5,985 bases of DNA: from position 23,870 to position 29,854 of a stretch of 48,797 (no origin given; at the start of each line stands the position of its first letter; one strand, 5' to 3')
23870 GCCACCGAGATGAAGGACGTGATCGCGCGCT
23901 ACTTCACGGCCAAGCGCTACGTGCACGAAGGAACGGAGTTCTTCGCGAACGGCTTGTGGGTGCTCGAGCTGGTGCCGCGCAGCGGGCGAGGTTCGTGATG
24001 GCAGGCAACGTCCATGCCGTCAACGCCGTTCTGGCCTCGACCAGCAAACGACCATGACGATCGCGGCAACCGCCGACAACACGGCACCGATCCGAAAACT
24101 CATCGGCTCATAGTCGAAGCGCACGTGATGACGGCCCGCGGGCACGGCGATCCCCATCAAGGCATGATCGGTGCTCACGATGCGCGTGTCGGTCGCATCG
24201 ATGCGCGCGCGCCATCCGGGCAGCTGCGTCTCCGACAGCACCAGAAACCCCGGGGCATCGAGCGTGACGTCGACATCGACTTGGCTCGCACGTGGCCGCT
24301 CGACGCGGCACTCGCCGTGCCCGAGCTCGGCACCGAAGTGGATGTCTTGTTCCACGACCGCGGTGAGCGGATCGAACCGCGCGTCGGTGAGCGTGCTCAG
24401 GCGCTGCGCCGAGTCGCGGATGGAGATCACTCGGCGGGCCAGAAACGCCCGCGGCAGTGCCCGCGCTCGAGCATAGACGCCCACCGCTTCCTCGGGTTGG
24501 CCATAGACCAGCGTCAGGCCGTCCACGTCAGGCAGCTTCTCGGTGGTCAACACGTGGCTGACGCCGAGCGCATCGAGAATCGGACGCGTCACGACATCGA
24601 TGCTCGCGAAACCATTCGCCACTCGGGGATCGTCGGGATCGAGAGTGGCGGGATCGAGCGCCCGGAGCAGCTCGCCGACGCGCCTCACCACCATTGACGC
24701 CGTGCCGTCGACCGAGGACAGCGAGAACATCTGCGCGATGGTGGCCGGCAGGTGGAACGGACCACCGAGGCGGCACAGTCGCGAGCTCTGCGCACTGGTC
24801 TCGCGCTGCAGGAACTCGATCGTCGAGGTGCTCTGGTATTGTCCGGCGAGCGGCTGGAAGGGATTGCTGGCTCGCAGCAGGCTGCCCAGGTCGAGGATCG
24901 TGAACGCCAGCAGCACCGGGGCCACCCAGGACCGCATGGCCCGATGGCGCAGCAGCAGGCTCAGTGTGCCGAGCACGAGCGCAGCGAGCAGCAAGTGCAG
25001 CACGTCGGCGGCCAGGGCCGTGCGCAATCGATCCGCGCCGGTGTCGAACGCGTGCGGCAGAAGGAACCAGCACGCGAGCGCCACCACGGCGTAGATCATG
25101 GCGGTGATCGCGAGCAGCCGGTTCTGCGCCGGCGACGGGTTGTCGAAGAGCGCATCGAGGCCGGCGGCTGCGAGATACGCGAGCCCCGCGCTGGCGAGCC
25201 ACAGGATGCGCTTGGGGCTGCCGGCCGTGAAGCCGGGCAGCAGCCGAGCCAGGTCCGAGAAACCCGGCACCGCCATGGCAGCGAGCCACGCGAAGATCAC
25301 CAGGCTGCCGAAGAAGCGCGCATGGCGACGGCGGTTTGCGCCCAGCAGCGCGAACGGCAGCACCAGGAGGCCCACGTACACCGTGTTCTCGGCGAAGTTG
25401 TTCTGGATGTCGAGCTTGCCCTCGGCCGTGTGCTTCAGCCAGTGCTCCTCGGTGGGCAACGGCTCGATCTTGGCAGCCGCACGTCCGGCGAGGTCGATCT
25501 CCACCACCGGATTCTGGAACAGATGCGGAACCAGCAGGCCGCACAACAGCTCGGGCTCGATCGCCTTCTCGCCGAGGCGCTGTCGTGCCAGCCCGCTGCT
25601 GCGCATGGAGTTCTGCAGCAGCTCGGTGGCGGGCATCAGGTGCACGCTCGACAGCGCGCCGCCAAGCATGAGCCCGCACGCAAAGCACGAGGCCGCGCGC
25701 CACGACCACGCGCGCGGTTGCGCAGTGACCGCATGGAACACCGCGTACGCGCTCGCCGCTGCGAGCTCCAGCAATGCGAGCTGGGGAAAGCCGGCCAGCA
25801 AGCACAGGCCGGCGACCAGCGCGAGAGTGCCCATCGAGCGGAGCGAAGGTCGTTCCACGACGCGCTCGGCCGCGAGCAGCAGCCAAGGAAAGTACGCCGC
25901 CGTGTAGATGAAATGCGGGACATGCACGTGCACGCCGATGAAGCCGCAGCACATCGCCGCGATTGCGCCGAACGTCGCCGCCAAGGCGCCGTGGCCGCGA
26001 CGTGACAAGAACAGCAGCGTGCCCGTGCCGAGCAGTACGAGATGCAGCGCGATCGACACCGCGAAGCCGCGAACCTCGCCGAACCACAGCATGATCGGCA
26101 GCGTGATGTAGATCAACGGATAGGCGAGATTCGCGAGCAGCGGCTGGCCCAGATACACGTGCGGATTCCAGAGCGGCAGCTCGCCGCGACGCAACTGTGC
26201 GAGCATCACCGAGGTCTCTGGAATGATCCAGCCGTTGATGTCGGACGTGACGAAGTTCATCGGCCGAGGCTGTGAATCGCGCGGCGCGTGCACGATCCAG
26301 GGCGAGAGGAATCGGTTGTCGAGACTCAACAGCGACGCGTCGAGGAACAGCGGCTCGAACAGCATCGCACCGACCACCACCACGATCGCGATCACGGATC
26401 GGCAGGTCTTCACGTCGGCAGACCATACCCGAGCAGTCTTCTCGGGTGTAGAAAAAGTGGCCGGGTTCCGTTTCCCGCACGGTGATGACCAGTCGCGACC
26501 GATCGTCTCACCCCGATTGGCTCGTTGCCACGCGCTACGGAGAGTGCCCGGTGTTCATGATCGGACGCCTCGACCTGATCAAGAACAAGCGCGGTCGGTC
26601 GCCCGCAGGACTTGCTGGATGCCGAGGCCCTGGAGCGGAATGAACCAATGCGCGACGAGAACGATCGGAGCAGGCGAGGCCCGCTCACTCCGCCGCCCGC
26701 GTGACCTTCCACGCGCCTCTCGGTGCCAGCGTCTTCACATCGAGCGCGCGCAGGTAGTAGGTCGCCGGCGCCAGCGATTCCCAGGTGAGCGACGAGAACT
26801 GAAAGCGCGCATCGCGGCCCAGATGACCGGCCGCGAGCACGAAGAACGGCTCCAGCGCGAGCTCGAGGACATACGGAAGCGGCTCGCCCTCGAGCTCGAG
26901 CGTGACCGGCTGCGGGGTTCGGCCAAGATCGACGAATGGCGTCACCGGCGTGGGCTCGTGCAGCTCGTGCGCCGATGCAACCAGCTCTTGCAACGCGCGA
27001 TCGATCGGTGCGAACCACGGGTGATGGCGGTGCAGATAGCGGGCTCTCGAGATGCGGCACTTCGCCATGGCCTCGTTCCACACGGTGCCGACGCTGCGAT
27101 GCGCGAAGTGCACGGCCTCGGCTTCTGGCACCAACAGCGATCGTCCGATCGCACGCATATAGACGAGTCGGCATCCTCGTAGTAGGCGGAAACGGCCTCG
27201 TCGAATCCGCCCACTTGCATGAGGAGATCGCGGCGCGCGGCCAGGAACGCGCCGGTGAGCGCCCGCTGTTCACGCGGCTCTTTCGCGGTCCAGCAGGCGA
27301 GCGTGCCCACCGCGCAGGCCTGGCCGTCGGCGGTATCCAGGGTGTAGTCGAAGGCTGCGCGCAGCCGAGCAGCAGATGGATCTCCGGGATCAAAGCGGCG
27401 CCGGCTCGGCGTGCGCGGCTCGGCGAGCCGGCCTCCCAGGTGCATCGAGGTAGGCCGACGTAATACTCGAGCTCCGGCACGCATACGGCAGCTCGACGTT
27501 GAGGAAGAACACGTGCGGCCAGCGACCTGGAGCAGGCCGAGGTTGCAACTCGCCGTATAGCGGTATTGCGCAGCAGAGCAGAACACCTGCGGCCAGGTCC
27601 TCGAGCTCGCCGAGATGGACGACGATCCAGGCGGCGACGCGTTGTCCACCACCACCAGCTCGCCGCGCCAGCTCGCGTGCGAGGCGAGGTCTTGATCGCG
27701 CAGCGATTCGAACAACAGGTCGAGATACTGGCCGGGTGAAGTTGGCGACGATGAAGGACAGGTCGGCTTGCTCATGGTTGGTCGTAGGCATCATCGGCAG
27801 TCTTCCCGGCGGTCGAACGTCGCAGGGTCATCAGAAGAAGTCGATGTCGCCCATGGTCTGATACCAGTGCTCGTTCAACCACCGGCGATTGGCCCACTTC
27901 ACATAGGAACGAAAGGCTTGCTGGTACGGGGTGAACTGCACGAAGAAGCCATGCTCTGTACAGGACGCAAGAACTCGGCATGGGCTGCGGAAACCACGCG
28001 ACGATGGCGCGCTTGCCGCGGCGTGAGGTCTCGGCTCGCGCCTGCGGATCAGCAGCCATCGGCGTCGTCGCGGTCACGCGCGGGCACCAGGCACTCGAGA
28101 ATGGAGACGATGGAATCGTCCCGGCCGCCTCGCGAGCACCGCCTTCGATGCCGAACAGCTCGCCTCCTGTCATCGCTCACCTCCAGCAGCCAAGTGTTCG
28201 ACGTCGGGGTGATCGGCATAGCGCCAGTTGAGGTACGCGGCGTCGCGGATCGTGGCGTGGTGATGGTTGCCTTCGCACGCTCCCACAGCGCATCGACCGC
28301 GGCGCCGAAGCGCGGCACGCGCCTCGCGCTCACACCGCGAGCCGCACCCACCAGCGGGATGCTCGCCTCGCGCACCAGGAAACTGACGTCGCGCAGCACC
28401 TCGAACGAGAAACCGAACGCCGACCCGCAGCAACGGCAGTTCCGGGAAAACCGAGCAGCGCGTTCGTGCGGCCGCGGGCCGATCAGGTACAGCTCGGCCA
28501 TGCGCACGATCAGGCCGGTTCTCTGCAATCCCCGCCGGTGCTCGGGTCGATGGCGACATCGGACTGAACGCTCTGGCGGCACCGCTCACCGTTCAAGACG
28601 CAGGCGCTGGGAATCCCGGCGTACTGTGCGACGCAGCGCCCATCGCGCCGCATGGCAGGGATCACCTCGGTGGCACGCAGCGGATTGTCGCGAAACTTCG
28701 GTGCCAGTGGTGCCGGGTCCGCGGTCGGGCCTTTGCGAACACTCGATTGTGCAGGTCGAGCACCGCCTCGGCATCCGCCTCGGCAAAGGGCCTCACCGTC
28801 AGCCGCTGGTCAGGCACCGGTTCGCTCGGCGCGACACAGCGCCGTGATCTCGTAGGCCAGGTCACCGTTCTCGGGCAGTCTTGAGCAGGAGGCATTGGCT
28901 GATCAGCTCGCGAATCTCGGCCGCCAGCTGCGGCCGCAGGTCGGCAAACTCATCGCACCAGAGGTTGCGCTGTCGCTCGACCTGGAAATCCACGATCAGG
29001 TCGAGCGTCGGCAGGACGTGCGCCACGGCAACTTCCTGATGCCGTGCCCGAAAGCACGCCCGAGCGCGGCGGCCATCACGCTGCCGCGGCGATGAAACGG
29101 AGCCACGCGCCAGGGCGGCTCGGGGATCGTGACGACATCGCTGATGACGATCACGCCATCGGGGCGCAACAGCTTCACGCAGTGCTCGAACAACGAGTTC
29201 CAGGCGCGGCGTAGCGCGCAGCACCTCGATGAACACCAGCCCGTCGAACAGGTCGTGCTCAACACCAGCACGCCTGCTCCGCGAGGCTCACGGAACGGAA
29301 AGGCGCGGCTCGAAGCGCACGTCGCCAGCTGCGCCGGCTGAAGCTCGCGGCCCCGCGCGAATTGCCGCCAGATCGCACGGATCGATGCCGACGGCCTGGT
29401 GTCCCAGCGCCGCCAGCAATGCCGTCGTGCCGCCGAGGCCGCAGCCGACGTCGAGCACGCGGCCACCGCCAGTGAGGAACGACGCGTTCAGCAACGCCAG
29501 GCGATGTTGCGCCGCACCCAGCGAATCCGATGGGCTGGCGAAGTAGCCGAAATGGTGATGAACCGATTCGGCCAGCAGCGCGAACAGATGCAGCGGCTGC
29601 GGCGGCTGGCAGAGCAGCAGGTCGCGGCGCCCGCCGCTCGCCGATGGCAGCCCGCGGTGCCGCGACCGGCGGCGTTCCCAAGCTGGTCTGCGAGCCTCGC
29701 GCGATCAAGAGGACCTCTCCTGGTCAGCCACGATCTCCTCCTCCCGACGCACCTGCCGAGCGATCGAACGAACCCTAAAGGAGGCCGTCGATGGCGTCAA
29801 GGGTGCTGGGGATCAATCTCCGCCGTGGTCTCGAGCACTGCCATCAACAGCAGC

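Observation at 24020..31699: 7.7-kb minus-strand glycan-modification operon (hypothetical, GT-C-like membrane protein, methyltransferase, acyltransferase, GT2, YfhO) whose three soluble-enzyme genes are all broken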

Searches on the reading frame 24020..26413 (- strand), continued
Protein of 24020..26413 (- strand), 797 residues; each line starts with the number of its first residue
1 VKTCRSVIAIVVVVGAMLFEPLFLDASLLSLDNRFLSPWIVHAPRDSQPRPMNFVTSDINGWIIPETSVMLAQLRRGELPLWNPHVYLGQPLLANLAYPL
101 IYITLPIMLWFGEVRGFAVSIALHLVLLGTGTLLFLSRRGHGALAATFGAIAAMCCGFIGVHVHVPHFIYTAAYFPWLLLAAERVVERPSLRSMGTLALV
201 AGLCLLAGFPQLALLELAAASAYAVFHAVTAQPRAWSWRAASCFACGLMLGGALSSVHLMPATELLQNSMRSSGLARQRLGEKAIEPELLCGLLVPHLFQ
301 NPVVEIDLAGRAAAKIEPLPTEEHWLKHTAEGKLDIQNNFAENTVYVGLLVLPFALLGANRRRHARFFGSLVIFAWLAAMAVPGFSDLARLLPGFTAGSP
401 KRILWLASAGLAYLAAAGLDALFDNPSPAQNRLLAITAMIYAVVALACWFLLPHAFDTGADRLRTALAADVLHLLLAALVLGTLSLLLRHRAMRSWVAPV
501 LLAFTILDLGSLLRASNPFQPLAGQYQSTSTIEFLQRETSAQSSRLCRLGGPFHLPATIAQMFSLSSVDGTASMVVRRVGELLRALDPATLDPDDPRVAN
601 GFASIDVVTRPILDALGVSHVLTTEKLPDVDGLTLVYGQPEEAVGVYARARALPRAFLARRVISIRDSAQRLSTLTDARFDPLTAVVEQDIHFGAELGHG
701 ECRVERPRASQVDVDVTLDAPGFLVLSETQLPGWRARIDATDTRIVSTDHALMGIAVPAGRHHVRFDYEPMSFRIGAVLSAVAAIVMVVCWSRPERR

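Call 67: search_solved_structures(query=L001:1664-2818:+, max_evalue=0.001)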
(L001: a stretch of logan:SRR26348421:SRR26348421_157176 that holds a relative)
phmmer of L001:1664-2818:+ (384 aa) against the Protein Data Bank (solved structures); distinct sequences matched with E-value up to 0.001: 8.
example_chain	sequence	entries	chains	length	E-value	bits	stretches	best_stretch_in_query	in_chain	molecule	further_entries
6p61_A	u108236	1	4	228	2.2e-05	26.7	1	12-123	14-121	Glycosyltransferase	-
5tze_C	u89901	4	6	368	0.00015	23.9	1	13-123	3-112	Glycosyl transferase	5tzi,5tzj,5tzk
5hea_A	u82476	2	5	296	0.00015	23.9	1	13-141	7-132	Putative glycosyltransferase (GalT1)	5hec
6h1j_A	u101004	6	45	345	0.00038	22.6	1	8-115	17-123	Probable ss-1,3-N-acetylglucosaminyltransferase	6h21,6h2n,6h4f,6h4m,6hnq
5tz8_A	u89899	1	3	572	0.00041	22.5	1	13-123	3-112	Glycosyl transferase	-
9jma_A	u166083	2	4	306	0.00048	22.3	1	14-109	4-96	GalNAc(5)-diNAcBac-PP-undecaprenol beta-1,3-glucosyltransferase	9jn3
2z87_A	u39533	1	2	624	0.00082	21.5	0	13-114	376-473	Chondroitin synthase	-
2z86_A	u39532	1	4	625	0.00082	21.5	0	13-114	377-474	Chondroitin synthase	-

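Call 68: search_solved_structures(query=L001:628-1626:+, max_evalue=1)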
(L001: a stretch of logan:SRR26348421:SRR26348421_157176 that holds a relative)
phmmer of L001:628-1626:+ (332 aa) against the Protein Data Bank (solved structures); distinct sequences matched with E-value up to 1: 1.
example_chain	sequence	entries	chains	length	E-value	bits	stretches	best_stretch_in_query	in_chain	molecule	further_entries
6isk_A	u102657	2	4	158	0.36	12.9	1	2-74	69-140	XimE, SnoaL-like domain protein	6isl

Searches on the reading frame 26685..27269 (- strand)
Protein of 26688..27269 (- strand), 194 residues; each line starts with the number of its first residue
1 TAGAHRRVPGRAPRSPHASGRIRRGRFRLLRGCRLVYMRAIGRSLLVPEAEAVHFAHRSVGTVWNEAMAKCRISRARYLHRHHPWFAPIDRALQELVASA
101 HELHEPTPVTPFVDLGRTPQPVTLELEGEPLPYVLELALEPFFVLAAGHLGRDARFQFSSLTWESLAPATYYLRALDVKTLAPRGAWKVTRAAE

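Call 8: search_protein_families(library=pfam, proteins=[window:26688-27269:-], max_evalue=1)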
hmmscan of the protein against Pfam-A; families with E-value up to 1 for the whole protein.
window:26688-27269:- (194 aa): 0 families

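Call 62: list_cluster_members(proteins=[window:26685-27158:-, window:26942-27775:-, window:27390-27794:-, window:27772-28173:-, window:28170-28589:-, window:28049-28582:-, window:28862-29236:-, window:28996-29466:-, L001:628-1626:+, L001:1664-2818:+])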
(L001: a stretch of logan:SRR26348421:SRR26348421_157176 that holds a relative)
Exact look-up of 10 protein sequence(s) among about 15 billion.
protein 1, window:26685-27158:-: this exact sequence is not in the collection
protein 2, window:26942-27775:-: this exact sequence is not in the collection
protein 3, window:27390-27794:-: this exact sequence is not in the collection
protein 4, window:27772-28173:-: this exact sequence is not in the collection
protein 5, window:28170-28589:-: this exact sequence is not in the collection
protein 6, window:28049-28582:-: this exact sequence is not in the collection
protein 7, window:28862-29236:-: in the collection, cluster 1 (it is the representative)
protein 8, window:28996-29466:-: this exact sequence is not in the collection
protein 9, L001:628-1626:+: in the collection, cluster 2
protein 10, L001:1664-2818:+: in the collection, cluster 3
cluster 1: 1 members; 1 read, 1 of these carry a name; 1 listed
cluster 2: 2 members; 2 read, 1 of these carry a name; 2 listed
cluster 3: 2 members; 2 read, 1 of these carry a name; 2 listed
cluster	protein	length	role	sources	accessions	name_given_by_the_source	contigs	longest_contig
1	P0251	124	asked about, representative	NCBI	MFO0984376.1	MAG: hypothetical protein U1E76_22065 [Planctomycetota bacterium]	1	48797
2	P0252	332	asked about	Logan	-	-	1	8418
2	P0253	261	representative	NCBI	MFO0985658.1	MAG: GNAT family N-acetyltransferase, partial [Planctomycetota bacterium]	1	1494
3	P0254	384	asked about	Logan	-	-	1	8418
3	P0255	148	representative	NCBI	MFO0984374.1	MAG: hypothetical protein U1E76_22055 [Planctomycetota bacterium]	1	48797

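Call 64: find_encoding_contigs(protein=P0253, flank=5000, max_places=5)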
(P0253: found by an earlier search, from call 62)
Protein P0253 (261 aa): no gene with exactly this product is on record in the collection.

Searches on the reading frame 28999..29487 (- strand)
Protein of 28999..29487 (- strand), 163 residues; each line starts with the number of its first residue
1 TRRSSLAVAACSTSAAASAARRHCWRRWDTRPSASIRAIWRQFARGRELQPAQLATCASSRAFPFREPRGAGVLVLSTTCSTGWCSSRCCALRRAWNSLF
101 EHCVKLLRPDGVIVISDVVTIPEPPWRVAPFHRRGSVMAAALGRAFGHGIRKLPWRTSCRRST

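Call 8: search_protein_families(library=pfam, proteins=[window:28999-29487:-], max_evalue=1)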
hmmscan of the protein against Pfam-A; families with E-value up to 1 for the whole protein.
window:28999-29487:- (163 aa): 1 family
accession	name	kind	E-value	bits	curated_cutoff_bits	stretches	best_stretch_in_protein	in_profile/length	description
PF24472.1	ARM_KDM8_N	-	0.29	11.5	27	1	7-42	28-63/125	KDM8-like, N-terminal ARM repeats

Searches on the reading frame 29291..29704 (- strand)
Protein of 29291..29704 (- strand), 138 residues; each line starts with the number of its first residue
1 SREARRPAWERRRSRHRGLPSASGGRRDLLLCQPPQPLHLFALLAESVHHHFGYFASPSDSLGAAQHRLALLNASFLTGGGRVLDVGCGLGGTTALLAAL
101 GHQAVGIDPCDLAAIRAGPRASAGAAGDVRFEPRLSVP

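Call 8: search_protein_families(library=pfam, proteins=[window:29291-29704:-], max_evalue=1)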
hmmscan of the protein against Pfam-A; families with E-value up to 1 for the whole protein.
window:29291-29704:- (138 aa): 12 families
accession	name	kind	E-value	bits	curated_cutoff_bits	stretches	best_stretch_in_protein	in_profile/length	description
PF13489.12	Methyltransf_23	-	3.8e-06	27.2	27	1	77-112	20-55/164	Methyltransferase domain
PF13649.12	Methyltransf_25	-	5.9e-05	24.1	27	1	83-123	1-43/97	Methyltransferase domain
PF08241.18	Methyltransf_11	-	0.00041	21.4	21.2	1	84-118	1-35/95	Methyltransferase domain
PF02353.26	CMAS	-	0.00059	19.7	27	1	44-99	25-82/273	Mycolic acid cyclopropane synthetase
PF08242.18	Methyltransf_12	-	0.0059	17.7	30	1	84-113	1-32/98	Methyltransferase domain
PF13847.12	Methyltransf_31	-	0.01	16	27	1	79-108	3-35/145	Methyltransferase domain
PF01135.25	PCMT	-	0.012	15.8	20.3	1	71-108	68-105/210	Protein-L-isoaspartate(D-aspartate) O-methyltransferase (PCMT)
PF05175.20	MTS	-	0.055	13.5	23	1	79-104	31-56/170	Methyltransferase small domain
PF07021.18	MetW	-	0.064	13.3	21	1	76-107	10-42/193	Methionine biosynthesis protein MetW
PF03848.20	TehB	-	0.16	11.8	20.4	1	74-108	25-59/193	Tellurite resistance protein TehB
PF08003.17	Methyltransf_9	-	0.19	11.1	23.8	1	81-113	117-150/315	Protein of unknown function (DUF1698)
PF01728.25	FtsJ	-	0.28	11.5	24.1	1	76-109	18-53/181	FtsJ-like methyltransferase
